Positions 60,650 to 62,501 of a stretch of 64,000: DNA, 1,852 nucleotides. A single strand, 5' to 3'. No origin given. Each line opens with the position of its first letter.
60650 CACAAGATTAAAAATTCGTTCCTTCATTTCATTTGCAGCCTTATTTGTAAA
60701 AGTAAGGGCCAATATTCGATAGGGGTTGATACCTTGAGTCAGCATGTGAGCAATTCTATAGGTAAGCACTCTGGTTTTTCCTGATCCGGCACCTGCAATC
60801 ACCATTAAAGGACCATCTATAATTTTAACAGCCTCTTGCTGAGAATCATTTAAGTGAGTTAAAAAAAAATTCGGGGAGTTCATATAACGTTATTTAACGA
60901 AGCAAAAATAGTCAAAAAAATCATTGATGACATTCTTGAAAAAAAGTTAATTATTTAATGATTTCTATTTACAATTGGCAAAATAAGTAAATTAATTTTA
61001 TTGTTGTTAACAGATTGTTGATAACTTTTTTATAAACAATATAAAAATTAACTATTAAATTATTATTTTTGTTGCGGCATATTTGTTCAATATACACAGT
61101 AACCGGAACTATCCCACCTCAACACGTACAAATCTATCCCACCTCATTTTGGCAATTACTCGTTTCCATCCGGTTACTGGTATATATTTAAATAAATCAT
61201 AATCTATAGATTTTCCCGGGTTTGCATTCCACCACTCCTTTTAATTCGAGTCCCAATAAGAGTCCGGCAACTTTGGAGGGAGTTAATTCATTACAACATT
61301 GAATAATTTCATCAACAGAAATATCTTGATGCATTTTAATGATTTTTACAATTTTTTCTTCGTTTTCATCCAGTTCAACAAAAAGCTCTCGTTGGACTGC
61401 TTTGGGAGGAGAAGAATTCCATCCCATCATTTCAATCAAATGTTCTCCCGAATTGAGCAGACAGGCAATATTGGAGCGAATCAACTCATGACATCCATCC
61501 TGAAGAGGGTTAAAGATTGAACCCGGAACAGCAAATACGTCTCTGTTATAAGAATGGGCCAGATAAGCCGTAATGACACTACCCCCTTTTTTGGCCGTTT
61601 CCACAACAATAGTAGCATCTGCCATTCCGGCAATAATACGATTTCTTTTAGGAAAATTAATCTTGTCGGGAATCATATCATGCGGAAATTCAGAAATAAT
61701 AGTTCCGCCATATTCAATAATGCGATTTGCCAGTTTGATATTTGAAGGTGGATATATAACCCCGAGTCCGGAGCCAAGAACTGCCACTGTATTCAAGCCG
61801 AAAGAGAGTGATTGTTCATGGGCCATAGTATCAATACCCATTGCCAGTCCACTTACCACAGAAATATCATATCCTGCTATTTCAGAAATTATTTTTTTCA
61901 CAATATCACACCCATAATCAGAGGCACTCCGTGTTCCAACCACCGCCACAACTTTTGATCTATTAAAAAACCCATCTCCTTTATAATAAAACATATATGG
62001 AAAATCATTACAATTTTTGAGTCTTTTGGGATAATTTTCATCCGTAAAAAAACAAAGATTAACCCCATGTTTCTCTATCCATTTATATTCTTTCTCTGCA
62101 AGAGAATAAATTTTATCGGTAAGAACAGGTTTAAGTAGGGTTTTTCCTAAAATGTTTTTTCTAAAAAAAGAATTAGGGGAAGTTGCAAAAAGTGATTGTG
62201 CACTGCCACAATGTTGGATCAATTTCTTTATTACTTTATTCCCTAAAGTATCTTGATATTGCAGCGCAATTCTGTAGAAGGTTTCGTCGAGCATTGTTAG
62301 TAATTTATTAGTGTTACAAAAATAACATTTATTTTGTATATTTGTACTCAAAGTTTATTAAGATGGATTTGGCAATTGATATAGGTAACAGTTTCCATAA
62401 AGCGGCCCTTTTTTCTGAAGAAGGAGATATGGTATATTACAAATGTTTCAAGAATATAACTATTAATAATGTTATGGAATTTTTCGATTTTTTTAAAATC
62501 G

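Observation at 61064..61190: Promoter-preceded long hairpin carrying two CCCACCUC-containing direct repeats in the dprA-uvrD spacer: candidate small RNA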

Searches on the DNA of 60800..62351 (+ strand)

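Call 4: search_rna_families(source=window, start=60800, end=61300, threshold=evalue, max_evalue=10, show_alignments=3)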
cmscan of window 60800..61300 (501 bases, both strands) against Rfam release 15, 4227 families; matches with E-value up to 10: 2.
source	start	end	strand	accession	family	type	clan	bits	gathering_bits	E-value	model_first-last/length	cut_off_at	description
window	60834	60901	+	RF01600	snoR25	Gene; snRNA; snoRNA; CD-box;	-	22.1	50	0.68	1-70/70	no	small nucleolar RNA snoR25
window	60909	60942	-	RF00686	mir-338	Gene; miRNA;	-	15.1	57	5.5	1-69/69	no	mir-338 microRNA precursor family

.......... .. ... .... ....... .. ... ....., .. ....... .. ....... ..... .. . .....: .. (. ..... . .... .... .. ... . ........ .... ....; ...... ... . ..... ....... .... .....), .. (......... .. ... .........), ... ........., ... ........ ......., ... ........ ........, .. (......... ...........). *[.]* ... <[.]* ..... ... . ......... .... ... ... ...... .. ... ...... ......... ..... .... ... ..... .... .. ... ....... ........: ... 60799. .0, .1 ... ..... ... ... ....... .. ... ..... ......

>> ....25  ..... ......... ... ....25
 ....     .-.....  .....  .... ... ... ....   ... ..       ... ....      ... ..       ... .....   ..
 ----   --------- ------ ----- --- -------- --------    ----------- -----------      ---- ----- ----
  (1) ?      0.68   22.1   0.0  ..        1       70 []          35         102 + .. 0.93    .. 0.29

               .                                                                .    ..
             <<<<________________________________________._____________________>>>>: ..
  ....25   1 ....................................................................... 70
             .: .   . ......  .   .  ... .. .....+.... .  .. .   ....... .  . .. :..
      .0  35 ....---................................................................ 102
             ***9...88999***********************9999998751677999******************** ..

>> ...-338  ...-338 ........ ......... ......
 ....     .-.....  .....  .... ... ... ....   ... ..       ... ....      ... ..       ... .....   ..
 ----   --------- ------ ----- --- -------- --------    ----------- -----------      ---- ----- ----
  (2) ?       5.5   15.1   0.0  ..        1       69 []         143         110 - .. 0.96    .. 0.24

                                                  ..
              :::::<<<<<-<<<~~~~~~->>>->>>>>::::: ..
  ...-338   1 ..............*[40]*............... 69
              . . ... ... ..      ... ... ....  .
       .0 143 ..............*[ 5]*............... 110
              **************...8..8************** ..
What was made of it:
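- On Any Rfam 15 family: Region 60800-61300 at E<=10: only two chance eukaryotic snoRNA/miRNA hits outside the hairpin (call 4).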

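Call 44: search_dna_similar(query=window:61060-61200:+, collection=plasmids, mode=distant, max_evalue=0.01)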
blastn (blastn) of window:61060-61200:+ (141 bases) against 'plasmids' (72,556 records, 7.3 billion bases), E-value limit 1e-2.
No match.

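Call 45: search_dna_similar(query=window:61060-61200:+, collection=phages, mode=distant, max_evalue=0.01)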
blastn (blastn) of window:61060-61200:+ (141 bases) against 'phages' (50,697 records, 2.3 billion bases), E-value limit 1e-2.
No match.

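Call 48: build_rna_model(alignment_id=A3, structure=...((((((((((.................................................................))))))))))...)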
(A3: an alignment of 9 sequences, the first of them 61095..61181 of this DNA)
Model R1 built from alignment A3 (9 sequences, 91 columns); structure: as given.
model positions 88; base pairs 10; branch points 0; effective number of sequences 2.1; information 0.646 bits per position. Calibrated on 0.2 Mb of random sequence (short: E-values are rough).
structure used (alignment columns):
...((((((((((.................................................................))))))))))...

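Call 49: search_with_rna_model(model_id=R1, source=window, max_evalue=10, filters=off)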
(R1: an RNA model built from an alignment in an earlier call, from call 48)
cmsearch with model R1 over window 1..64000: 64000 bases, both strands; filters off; matches with E-value up to 10: 33.
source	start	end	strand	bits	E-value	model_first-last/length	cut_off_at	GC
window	61095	61181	+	102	2.9e-22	1-88/88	no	0.46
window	61095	61181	-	16.3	0.15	1-88/88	no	0.46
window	57141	57214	-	15.6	0.22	1-88/88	no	0.32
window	18114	18209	-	15.5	0.24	1-88/88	no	0.31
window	3802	3828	+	15.1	0.28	1-88/88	no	0.56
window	3802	3828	-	14.5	0.41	1-88/88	no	0.56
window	59786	59867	-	12.5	1.2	1-88/88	no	0.3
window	54794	54819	+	12.3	1.4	1-88/88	no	0.5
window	54794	54819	-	12.1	1.5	1-88/88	no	0.5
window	32784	32871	+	12.1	1.5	1-88/88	no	0.33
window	13815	13875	-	11.5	2.2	1-88/88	no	0.26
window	5301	5374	+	11.3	2.3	1-88/88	no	0.3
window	45620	45660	+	11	2.8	1-88/88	no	0.39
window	51298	51328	-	10.7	3.3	1-88/88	no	0.32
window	25136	25176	+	10.6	3.6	1-88/88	no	0.34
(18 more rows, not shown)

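Call 50: search_with_rna_model(model_id=R1, sources=[L001, L002, L003, L004, L005, L006, L007, L008, L009, L010, L011, L012, L027, L101, L133, L134, L135, L136], max_evalue=10)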
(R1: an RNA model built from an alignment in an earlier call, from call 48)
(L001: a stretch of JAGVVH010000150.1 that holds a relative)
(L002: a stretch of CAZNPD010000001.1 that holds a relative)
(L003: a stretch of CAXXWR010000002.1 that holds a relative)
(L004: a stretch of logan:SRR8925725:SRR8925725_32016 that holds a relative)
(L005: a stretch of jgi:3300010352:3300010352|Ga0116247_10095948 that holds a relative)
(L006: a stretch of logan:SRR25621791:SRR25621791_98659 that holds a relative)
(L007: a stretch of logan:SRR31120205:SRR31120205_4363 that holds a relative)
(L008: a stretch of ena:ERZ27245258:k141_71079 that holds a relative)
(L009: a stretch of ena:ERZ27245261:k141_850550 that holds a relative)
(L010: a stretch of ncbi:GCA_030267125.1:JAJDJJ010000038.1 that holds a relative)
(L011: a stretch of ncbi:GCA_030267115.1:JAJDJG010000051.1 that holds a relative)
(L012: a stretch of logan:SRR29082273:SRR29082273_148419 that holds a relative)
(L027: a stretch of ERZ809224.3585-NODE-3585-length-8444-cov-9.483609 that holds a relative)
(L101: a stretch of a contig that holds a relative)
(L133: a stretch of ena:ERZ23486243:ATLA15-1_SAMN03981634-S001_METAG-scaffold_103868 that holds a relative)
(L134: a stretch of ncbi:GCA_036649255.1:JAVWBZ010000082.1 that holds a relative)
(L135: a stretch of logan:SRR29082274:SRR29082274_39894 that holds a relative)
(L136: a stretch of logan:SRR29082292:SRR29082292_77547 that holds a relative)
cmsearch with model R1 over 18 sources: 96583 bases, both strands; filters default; matches with E-value up to 10: 13.
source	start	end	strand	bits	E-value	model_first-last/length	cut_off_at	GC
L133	1158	1244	-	105.1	8.1e-23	1-88/88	no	0.43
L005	1130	1216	-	105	8.5e-23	1-88/88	no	0.41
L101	2968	3054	+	105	8.5e-23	1-88/88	no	0.41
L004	6114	6200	-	104.7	1e-22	1-88/88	no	0.45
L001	5170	5256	-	95.4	1.7e-20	1-88/88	no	0.46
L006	1457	1546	-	93.3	5.6e-20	1-88/88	no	0.42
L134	1884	1968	-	76.6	6.3e-16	1-88/88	no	0.44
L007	4201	4285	-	68.1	6.8e-14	1-88/88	no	0.4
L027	37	121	+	68.1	6.8e-14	1-88/88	no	0.4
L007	4201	4285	+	20.5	0.022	1-88/88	no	0.4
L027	37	121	-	20.5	0.022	1-88/88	no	0.4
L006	361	416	+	10.7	5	20-75/88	no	0.34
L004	74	92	-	9.7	8.9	1-88/88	no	0.16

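Call 56: search_with_rna_model(model_id=R1, source=L137, max_evalue=10, filters=off)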
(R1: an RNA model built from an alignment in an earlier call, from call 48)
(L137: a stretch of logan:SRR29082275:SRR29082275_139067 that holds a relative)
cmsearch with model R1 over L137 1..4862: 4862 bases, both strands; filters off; matches with E-value up to 10: 6.
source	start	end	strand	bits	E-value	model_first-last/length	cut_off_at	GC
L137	1939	2002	-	7.8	1.2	1-88/88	no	0.25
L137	474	551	-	6.5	2.6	1-88/88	no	0.36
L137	1939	2002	+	5.7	4.2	1-88/88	no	0.25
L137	4336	4384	-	5.5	4.5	1-88/88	no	0.41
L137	688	717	-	5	5.9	1-88/88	no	0.27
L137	2784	2827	+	4.5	7.8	1-88/88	no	0.36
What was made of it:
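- On MITE / REP-type repeat: There is a single copy in 64 kb and in each related locus (calls 49, 50, 56).
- There is one copy in the 64-kb window and one per related locus by covariance-model search with filters off (calls 49, 50, 56).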

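Call 68: search_with_rna_model(model_id=R1, sources=[L138, L139, L140, L141, L142, L143, L144, L145, L146, L147, L148], max_evalue=1)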
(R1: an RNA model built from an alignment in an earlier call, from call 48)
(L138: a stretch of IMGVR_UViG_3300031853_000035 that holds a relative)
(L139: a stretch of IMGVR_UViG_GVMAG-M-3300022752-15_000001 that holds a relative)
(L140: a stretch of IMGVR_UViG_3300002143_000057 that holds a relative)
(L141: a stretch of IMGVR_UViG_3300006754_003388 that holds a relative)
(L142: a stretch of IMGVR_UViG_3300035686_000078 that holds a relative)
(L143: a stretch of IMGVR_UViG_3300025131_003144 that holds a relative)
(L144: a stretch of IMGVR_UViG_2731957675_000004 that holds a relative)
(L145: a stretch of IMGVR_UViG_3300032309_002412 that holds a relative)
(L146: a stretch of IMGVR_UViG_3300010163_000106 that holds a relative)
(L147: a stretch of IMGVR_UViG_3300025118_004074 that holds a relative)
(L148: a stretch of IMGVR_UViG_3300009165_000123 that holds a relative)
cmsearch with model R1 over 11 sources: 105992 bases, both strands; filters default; matches with E-value up to 1: 0.
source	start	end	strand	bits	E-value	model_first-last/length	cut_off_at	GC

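Call 70: search_with_rna_model(model_id=R1, sources=[L013, L014, L015, L016, L017, L018, L019, L020, L021, L022, L023, L024, L025, L026, L027, L028, L029, L030, L031, L032, L033, L034, L035, L036, L037, L038, L039, L040, L041, L042, L043, L044, L045, L046, L047, L048, L049, L050, L051, L052, L053, L054, L055, L056, L057, L058, L059, L060, L061, L062, L063, L064, L065, L066, L067, L068, L069, L070, L071, L072, L073, L074, L075, L076, L077, L078, L079, L080, L081, L082, L083, L084, L085, L086, L087, L088, L089, L090, L091, L092, L093, L094, L095, L096, L097, L098, L099, L100, L101, L102, L103, L104, L105, L106, L107, L108, L109, L110, L111, L112], max_evalue=1)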
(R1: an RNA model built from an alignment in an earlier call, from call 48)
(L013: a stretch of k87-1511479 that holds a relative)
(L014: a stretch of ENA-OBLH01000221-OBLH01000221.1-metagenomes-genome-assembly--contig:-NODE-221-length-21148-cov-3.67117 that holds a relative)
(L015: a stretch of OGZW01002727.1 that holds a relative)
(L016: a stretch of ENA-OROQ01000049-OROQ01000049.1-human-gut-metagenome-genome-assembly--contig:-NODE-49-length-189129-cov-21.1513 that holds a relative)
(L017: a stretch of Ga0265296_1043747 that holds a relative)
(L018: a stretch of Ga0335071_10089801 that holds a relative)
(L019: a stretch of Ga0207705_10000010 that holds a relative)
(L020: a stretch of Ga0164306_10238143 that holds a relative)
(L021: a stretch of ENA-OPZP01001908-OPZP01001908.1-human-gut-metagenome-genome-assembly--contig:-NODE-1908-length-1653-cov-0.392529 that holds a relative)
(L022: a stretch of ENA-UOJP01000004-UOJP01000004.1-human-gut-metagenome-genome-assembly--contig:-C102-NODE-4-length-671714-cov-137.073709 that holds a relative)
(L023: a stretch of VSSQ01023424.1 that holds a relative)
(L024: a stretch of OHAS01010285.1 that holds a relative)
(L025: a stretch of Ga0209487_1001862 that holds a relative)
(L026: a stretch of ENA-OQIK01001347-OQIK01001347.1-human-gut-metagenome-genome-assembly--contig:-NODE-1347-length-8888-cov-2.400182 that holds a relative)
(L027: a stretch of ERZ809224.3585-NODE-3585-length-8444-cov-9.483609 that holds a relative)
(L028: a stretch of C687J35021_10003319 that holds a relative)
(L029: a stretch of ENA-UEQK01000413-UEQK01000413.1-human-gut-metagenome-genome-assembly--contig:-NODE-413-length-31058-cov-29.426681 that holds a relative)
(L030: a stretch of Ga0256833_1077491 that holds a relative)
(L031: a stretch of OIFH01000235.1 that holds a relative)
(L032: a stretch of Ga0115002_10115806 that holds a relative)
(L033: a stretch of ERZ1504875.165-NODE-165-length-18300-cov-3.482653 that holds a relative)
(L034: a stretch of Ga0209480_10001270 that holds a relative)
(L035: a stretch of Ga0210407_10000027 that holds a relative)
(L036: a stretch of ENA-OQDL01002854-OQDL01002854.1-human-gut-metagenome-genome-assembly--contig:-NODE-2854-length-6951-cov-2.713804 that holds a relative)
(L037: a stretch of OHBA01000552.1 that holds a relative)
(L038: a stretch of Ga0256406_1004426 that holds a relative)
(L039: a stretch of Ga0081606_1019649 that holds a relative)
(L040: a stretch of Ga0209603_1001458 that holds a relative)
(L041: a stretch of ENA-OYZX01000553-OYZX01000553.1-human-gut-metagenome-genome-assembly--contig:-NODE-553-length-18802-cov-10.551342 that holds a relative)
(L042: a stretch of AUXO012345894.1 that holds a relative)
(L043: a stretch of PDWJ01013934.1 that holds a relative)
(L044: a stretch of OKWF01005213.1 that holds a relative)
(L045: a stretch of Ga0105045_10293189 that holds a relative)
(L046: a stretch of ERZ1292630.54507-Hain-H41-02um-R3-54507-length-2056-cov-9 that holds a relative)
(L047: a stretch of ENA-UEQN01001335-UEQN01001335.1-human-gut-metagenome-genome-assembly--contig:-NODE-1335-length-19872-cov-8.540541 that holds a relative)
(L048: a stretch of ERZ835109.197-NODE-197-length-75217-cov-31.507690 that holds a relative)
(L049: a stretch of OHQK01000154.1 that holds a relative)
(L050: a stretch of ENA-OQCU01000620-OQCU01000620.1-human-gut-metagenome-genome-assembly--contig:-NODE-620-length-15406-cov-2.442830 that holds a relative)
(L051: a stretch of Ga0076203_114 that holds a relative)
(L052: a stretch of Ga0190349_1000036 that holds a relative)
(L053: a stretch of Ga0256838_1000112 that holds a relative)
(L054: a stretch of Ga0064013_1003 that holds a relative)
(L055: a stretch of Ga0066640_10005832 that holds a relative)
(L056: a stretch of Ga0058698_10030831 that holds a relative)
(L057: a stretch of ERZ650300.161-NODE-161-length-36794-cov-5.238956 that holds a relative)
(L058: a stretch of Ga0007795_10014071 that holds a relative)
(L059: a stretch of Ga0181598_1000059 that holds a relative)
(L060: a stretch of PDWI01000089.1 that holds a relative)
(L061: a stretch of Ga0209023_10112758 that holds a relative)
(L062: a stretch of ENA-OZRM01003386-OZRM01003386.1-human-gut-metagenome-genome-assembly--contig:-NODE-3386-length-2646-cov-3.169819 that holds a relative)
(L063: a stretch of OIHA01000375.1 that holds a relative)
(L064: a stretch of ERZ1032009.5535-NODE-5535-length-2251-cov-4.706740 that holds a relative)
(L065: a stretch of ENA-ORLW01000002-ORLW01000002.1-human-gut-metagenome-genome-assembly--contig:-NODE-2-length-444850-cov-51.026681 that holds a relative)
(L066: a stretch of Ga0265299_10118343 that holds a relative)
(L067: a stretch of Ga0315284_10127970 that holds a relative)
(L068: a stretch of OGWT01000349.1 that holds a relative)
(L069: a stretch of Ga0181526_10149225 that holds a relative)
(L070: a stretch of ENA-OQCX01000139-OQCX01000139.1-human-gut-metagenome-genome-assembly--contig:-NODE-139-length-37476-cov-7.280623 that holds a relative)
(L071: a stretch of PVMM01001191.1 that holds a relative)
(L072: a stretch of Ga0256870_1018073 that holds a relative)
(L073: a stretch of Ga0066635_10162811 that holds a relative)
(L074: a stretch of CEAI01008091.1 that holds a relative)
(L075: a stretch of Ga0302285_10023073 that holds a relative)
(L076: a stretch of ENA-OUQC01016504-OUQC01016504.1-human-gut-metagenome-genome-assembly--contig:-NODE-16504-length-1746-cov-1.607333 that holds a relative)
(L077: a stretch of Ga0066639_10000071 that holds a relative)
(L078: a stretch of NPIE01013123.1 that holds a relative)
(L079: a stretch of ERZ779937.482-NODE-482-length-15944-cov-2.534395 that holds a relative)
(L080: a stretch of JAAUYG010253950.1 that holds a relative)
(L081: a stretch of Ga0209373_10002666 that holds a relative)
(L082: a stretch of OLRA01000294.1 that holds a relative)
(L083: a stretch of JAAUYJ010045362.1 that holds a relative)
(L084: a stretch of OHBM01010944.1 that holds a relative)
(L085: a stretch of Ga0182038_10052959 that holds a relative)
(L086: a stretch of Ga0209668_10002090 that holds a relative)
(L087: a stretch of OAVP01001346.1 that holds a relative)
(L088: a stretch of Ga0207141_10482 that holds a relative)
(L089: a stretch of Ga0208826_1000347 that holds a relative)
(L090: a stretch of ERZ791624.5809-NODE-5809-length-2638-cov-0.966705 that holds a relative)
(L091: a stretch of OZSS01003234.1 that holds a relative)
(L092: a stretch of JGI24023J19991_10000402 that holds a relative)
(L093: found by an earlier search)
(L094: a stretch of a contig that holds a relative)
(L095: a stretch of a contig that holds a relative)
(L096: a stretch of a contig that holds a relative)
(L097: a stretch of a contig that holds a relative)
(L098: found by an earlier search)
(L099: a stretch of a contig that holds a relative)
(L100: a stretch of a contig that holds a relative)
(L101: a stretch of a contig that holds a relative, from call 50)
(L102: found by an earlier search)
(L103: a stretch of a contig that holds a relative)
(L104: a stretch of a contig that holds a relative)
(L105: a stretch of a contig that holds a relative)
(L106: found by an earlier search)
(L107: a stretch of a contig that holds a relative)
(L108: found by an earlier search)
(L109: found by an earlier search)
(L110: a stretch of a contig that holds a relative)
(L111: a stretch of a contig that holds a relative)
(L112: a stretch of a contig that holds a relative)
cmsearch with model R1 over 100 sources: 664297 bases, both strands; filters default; matches with E-value up to 1: 50.
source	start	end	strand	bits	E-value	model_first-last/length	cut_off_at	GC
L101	2968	3054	+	105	5.8e-22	1-88/88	no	0.41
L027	37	121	+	68.1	4.7e-13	1-88/88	no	0.4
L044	1092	1160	-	22.2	0.057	1-88/88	no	0.35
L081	11737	11813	+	21.5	0.085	1-88/88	no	0.31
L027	37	121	-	20.5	0.15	1-88/88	no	0.4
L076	439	506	+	20.2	0.18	1-88/88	no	0.35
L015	6604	6671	-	20.2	0.18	1-88/88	no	0.35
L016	145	212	-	20.2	0.18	1-88/88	no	0.35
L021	1071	1138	+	20.2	0.18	1-88/88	no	0.35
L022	569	636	-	20.2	0.18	1-88/88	no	0.35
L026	7180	7247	+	20.2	0.18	1-88/88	no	0.35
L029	2168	2235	+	20.2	0.18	1-88/88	no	0.35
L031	6052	6119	-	20.2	0.18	1-88/88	no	0.35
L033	5213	5280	+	20.2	0.18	1-88/88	no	0.35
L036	904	971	+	20.2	0.18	1-88/88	no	0.35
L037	4448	4515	+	20.2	0.18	1-88/88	no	0.35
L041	8693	8760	-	20.2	0.18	1-88/88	no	0.35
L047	8190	8257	+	20.2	0.18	1-88/88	no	0.35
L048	4294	4361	+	20.2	0.18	1-88/88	no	0.35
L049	9161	9228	+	20.2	0.18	1-88/88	no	0.35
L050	2975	3042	-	20.2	0.18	1-88/88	no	0.35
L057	2111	2178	-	20.2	0.18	1-88/88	no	0.35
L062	2503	2570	+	20.2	0.18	1-88/88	no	0.35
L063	10980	11047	-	20.2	0.18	1-88/88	no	0.35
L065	9388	9455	-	20.2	0.18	1-88/88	no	0.35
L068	4015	4082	-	20.2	0.18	1-88/88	no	0.35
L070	4637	4704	+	20.2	0.18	1-88/88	no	0.35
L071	1546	1613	+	20.2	0.18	1-88/88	no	0.35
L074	4595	4662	-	20.2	0.18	1-88/88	no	0.35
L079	3572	3639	+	20.2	0.18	1-88/88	no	0.35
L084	2040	2107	+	20.2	0.18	1-88/88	no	0.35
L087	1451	1518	-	20.2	0.18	1-88/88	no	0.35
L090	318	385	-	20.2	0.18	1-88/88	no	0.35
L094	4188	4255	-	20.2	0.18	1-88/88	no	0.35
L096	8740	8807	+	20.2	0.18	1-88/88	no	0.35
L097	1157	1224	+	20.2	0.18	1-88/88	no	0.35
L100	7524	7591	+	20.2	0.18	1-88/88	no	0.35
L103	1347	1414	-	20.2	0.18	1-88/88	no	0.35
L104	4071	4138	+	20.2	0.18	1-88/88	no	0.35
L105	2193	2260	-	20.2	0.18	1-88/88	no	0.35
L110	8318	8385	+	20.2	0.18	1-88/88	no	0.35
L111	8108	8175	-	20.2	0.18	1-88/88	no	0.35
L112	3104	3171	+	20.2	0.18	1-88/88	no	0.35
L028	6192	6270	-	19.4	0.27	1-88/88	no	0.38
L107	2199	2277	-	19.4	0.27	1-88/88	no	0.38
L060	4821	4893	-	19.3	0.29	1-88/88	no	0.41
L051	8602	8661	-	19.2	0.31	16-75/88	no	0.27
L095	3261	3320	+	19.2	0.31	16-75/88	no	0.27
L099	3123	3189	-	18.8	0.38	1-88/88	no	0.36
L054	7707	7809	+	18.1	0.56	1-88/88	no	0.37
